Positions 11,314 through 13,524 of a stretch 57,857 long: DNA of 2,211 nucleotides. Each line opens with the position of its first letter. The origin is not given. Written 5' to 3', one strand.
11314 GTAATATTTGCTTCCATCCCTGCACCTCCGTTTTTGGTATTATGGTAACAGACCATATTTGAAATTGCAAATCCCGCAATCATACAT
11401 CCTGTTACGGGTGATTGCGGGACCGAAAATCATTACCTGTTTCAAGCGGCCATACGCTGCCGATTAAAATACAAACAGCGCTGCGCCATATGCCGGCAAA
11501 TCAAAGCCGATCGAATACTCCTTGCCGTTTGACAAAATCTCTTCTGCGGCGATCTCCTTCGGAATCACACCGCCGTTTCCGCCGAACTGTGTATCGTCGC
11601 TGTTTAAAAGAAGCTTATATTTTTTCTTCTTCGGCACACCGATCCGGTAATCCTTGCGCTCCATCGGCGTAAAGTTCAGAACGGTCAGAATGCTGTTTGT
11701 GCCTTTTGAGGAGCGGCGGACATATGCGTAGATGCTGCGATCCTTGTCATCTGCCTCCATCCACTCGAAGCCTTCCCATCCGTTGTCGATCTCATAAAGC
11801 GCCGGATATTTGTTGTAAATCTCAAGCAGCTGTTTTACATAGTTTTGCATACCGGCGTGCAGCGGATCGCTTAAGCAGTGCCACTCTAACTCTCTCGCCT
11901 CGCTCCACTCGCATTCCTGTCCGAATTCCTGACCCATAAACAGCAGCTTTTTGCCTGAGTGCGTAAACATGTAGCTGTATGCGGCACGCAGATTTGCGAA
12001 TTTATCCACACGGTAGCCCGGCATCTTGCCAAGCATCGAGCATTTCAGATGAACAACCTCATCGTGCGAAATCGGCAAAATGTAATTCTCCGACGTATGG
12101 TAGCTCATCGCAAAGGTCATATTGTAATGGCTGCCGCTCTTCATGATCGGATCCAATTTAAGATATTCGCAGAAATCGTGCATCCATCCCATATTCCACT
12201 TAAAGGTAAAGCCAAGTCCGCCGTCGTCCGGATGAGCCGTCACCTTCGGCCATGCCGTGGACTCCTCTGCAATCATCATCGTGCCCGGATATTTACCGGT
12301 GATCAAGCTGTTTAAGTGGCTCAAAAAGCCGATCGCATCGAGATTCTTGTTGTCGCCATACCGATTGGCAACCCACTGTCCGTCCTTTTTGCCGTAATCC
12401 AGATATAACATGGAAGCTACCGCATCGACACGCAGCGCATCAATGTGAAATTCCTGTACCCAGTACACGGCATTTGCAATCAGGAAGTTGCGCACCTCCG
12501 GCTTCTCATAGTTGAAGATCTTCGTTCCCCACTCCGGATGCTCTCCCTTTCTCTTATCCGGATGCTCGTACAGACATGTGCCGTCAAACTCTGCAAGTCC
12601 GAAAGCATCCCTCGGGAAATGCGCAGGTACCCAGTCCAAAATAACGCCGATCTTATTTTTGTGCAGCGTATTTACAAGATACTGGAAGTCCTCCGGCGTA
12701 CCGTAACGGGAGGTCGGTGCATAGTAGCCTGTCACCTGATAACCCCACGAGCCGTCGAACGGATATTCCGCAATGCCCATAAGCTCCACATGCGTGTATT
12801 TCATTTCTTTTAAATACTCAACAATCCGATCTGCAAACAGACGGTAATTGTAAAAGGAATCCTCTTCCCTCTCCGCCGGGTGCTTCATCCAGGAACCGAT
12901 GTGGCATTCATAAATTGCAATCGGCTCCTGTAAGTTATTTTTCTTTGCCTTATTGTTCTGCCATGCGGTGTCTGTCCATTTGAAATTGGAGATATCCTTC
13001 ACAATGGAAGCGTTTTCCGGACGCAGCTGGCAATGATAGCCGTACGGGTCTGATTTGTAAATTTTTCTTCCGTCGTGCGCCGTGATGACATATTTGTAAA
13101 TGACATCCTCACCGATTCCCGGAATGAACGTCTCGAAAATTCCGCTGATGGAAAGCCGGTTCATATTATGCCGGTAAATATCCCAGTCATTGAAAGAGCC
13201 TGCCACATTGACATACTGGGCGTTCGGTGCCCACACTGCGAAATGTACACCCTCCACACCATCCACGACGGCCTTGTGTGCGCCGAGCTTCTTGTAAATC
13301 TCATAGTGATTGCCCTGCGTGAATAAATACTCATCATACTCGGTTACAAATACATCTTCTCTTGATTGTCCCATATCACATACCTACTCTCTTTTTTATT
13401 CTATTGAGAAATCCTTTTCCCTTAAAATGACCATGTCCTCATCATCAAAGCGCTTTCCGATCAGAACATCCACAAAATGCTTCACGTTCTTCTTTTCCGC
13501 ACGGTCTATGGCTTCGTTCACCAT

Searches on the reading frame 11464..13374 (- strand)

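Call 65: search_protein_families(library=pfam, proteins=[window:11464-13374:-], max_evalue=1e-8)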
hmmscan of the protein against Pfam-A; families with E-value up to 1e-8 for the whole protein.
window:11464-13374:- (636 aa): 3 families
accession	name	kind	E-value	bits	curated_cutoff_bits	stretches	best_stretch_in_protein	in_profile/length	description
PF02922.24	CBM_48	-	4.6e-20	72.2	22.4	1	29-112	1-83/83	Carbohydrate-binding module 48 (Isoamylase N-terminal domain)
PF02806.24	Alpha-amylase_C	-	4.7e-19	69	21.2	1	538-634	1-92/95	Alpha amylase, C-terminal all-beta domain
PF00128.31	Alpha-amylase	-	1e-16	61.7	22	0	185-253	25-92/446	Alpha amylase, catalytic domain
